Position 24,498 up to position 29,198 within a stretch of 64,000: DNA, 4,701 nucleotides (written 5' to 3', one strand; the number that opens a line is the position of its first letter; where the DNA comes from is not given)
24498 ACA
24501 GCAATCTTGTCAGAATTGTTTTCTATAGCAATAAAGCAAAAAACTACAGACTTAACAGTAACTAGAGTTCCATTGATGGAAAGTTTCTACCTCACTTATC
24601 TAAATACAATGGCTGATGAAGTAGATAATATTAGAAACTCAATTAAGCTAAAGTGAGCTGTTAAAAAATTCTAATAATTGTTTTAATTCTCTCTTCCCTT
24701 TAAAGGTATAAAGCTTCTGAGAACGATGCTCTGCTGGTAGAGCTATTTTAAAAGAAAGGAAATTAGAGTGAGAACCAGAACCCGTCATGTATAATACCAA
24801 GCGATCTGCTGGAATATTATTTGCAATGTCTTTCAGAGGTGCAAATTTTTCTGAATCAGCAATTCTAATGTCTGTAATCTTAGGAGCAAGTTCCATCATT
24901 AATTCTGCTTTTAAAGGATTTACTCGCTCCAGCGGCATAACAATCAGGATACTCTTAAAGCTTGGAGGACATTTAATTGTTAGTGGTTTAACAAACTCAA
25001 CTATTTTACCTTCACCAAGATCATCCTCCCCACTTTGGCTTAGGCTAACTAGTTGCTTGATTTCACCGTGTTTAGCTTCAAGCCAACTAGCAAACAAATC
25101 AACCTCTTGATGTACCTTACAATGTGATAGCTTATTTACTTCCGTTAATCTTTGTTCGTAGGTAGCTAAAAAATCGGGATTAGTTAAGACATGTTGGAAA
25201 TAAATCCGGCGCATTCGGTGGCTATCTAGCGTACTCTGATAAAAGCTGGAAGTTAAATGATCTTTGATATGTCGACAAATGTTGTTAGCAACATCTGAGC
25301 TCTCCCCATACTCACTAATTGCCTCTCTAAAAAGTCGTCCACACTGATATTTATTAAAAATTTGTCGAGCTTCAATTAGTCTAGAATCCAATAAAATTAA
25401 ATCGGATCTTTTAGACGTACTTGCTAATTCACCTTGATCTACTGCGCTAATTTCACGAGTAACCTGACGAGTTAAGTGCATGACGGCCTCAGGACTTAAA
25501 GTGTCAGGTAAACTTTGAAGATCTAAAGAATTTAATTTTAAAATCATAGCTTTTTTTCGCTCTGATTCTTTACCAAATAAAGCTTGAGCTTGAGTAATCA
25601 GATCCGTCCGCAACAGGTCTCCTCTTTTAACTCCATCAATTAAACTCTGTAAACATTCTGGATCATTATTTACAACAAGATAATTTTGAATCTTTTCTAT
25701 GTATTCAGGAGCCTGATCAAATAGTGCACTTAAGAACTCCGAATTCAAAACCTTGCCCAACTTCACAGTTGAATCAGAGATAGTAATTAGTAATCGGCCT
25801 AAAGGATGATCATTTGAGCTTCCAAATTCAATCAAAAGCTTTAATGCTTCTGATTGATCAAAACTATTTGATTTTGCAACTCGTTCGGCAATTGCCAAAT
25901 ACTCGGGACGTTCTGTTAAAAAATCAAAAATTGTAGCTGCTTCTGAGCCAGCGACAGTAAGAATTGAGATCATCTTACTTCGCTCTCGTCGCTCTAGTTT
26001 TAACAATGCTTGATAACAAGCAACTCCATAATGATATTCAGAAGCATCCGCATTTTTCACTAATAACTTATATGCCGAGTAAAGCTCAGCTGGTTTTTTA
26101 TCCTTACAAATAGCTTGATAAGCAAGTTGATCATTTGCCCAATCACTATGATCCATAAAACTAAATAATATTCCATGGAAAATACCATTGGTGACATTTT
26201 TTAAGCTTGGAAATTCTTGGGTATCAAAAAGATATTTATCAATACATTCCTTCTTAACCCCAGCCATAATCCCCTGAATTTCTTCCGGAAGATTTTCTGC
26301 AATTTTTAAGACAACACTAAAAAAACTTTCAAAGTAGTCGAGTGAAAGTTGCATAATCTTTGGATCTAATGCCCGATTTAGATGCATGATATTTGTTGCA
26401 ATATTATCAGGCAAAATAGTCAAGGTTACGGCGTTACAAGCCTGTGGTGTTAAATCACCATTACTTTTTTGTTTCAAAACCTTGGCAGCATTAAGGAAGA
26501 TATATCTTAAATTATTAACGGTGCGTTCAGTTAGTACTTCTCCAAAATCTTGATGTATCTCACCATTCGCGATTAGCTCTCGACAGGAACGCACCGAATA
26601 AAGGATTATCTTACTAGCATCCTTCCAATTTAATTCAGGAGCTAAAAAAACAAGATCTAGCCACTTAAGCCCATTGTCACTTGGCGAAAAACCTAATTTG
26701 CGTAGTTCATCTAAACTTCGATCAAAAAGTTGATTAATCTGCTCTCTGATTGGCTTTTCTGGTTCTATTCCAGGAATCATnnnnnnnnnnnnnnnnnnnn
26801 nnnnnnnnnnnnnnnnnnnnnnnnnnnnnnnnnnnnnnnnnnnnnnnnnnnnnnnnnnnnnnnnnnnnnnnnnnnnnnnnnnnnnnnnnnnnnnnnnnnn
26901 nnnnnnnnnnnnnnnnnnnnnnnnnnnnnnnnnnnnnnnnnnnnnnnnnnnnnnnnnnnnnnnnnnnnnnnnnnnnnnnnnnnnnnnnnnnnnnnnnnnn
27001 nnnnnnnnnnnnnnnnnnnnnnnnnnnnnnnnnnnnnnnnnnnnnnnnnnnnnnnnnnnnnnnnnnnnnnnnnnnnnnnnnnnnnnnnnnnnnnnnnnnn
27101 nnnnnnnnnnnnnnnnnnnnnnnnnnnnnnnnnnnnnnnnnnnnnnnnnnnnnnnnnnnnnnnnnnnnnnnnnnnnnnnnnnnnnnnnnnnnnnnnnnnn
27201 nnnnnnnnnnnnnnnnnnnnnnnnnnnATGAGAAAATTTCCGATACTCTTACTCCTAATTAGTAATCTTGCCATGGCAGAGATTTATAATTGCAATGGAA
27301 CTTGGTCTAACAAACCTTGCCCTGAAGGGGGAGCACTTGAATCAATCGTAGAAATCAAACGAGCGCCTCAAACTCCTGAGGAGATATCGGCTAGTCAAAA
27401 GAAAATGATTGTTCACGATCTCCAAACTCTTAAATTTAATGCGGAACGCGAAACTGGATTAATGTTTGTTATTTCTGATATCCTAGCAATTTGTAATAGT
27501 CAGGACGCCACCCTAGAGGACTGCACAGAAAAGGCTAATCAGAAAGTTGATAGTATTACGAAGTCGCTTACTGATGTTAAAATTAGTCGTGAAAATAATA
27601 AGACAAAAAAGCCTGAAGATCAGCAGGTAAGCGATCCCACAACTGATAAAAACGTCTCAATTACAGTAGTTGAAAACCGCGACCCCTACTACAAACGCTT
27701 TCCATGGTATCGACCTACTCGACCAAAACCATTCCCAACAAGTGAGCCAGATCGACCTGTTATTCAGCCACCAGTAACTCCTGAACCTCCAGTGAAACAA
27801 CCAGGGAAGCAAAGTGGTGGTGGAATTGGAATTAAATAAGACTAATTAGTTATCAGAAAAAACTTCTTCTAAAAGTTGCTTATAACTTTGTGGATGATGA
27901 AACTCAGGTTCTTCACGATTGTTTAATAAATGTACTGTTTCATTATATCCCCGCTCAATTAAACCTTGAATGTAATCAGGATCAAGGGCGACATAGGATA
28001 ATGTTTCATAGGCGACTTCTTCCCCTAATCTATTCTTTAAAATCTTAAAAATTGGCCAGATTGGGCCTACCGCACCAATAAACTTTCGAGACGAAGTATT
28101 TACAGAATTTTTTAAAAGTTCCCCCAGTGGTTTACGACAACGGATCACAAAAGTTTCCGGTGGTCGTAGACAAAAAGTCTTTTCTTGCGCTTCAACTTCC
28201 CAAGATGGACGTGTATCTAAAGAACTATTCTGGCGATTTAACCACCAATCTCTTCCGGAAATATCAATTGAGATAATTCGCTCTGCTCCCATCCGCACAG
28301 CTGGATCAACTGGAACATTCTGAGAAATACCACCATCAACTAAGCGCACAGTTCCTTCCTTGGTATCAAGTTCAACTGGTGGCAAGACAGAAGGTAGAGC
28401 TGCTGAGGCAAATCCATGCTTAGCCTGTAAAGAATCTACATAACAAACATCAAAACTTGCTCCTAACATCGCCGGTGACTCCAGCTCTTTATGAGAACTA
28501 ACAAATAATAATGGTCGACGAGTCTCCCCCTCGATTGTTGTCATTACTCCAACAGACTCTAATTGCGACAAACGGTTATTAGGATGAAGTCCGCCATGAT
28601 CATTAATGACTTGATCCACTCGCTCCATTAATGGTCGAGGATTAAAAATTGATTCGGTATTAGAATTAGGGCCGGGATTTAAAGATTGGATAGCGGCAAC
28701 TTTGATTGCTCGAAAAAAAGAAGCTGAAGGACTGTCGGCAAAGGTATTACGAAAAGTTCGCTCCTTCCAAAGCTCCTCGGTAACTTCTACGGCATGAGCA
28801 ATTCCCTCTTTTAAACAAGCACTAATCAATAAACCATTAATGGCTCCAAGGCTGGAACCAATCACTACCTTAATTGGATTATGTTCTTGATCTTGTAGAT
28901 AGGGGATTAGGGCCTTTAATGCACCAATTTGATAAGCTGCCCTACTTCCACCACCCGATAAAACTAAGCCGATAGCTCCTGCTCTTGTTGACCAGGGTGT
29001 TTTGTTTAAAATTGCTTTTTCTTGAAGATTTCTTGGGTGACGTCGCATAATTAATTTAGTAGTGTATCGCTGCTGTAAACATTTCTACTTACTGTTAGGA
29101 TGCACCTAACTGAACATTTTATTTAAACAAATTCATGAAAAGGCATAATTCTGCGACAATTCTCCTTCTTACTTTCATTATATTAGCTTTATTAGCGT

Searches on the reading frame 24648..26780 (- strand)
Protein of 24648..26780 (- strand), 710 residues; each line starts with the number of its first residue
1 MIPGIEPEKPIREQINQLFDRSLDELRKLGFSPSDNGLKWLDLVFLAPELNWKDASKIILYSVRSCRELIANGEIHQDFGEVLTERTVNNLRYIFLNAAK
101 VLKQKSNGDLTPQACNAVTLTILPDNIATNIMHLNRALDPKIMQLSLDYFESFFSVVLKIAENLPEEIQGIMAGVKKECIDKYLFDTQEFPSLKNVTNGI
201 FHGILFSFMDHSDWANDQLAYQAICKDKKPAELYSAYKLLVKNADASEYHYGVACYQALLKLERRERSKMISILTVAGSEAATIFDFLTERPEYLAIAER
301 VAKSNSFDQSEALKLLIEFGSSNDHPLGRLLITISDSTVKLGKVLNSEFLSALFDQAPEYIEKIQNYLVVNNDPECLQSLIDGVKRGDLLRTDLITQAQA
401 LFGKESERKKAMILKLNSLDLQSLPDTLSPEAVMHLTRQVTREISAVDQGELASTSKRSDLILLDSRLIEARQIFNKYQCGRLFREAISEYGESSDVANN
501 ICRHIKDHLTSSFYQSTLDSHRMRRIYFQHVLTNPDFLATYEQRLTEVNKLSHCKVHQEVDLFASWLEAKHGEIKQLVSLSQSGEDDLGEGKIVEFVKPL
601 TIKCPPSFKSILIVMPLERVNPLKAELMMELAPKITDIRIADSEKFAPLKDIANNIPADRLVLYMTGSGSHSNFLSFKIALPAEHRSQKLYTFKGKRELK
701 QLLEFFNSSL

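Call 13: search_protein_families(library=pfam, proteins=[window:24648-26780:-], max_evalue=0.01)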
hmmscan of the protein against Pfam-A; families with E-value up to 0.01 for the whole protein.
window:24648-26780:- (710 aa): 0 families

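Call 14: search_protein_families(library=ncbifam, proteins=[window:24648-26780:-], max_evalue=0.01)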
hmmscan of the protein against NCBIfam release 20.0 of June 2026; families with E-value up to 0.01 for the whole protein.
window:24648-26780:- (710 aa): 0 families

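Call 15: find_encoding_contigs(protein=window:24648-26780:-, flank=3000, max_places=10)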
Protein window:24648-26780:- (710 aa): 1 contig read that carries it; 1 place shown.
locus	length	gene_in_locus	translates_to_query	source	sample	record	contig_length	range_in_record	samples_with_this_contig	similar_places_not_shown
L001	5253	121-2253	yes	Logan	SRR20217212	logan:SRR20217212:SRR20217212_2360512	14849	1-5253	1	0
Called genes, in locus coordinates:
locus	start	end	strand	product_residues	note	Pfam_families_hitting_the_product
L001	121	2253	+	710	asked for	-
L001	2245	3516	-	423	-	-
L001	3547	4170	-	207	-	-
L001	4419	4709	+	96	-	-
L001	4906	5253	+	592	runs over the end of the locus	-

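Call 18: find_homologous_proteins(query=window:24648-26780:-)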
Query window:24648-26780:- (710 aa): 2 proteins with E <= 0.001 among 8000 candidates.
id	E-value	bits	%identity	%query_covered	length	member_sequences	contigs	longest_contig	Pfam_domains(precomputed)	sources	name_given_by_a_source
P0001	0.0e+0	1583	100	100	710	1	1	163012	-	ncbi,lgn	-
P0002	1.5e-259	881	57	100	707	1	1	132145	-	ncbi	-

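Call 19: find_encoding_contigs(protein=P0002, flank=5000)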
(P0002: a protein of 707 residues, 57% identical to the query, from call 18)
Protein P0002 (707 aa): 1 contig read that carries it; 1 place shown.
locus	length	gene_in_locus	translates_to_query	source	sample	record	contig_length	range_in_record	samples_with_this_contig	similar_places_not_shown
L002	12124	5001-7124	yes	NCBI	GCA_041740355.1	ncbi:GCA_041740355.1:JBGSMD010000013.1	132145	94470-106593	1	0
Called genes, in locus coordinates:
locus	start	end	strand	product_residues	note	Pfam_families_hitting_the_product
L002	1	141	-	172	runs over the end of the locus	PF10543:ORF6N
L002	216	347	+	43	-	-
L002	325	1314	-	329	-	PF13495:Phage_int_SAM_4, PF00589:Phage_integrase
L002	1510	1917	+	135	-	-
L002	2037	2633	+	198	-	PF08242:Methyltransf_12 (faint), PF13489:Methyltransf_23 (weak), PF13649:Methyltransf_25, PF13847:Methyltransf_31 (weak), PF08241:Methyltransf_11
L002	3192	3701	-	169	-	PF07963:N_methyl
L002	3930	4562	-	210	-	-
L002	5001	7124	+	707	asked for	-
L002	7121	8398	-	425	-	-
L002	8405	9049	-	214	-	-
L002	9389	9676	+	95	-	-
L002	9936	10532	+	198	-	-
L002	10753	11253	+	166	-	-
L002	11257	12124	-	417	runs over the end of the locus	PF00083:Sugar_tr, PF07690:MFS_1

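Call 20: list_cluster_members(proteins=[P0001, P0002])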
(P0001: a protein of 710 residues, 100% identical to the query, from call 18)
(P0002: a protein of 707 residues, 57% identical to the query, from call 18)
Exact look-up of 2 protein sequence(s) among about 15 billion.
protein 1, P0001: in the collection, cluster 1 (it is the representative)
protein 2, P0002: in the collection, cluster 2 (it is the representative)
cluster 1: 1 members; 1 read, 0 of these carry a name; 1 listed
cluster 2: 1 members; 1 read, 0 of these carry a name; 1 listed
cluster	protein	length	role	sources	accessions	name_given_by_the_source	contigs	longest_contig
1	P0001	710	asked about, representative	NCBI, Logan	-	-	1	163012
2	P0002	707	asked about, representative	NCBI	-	-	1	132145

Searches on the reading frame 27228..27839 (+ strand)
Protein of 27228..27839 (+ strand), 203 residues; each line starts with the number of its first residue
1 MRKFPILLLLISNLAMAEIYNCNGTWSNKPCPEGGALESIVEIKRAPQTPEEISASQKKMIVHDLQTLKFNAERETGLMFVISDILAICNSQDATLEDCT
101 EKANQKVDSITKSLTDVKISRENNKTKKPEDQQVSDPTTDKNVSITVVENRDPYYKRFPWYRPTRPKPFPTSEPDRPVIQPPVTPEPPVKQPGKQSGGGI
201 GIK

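Call 13: search_protein_families(library=pfam, proteins=[window:27228-27839:+], max_evalue=0.01)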
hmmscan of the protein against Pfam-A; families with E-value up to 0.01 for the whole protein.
window:27228-27839:+ (203 aa): 0 families

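Call 14: search_protein_families(library=ncbifam, proteins=[window:27228-27839:+], max_evalue=0.01)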
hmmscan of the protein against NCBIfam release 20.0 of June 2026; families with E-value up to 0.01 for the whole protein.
window:27228-27839:+ (203 aa): 0 families

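Call 16: find_encoding_contigs(protein=window:27228-27839:+, flank=3000, max_places=10)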
Protein window:27228-27839:+ (203 aa): no gene with exactly this product is on record in the collection.

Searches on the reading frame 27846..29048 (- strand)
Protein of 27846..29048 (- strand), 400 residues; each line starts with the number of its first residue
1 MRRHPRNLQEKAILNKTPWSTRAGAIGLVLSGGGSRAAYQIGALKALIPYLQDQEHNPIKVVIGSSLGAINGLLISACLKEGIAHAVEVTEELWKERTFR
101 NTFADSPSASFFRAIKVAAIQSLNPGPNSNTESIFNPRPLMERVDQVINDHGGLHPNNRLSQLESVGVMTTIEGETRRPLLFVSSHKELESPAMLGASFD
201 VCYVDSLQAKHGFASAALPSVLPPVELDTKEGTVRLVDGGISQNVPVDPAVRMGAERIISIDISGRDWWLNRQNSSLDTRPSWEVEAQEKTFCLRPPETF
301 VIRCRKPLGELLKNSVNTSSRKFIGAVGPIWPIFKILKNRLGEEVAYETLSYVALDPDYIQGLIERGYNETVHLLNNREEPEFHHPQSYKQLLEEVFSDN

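Call 13: search_protein_families(library=pfam, proteins=[window:27846-29048:-], max_evalue=0.01)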
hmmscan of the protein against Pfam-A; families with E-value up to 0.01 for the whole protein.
window:27846-29048:- (400 aa): 1 family
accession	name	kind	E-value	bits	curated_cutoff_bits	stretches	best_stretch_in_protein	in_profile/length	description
PF01734.28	Patatin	-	1.1e-26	94.7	27.7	1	28-250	1-190/191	Patatin-like phospholipase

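Call 14: search_protein_families(library=ncbifam, proteins=[window:27846-29048:-], max_evalue=0.01)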
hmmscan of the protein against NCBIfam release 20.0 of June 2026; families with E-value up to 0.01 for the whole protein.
window:27846-29048:- (400 aa): 3 families
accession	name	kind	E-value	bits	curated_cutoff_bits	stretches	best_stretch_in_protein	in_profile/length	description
NF053870.1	DS2_1_antiphage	equivalog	6.9e-06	25.6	400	1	28-77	3-52/299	anti-phage phospholipase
NF007623.0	PRK10279.1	equivalog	9.1e-06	25.1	272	1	214-288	135-203/301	patatin-like phospholipase RssA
NF041079.1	CBASS_lipase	equivalog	0.00013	21.3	200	1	28-247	4-181/317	CBASS cGAMP-activated phospholipase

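Call 23: find_encoding_contigs(protein=window:27846-29048:-, flank=4000, max_places=10)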
Protein window:27846-29048:- (400 aa): no gene with exactly this product is on record in the collection.
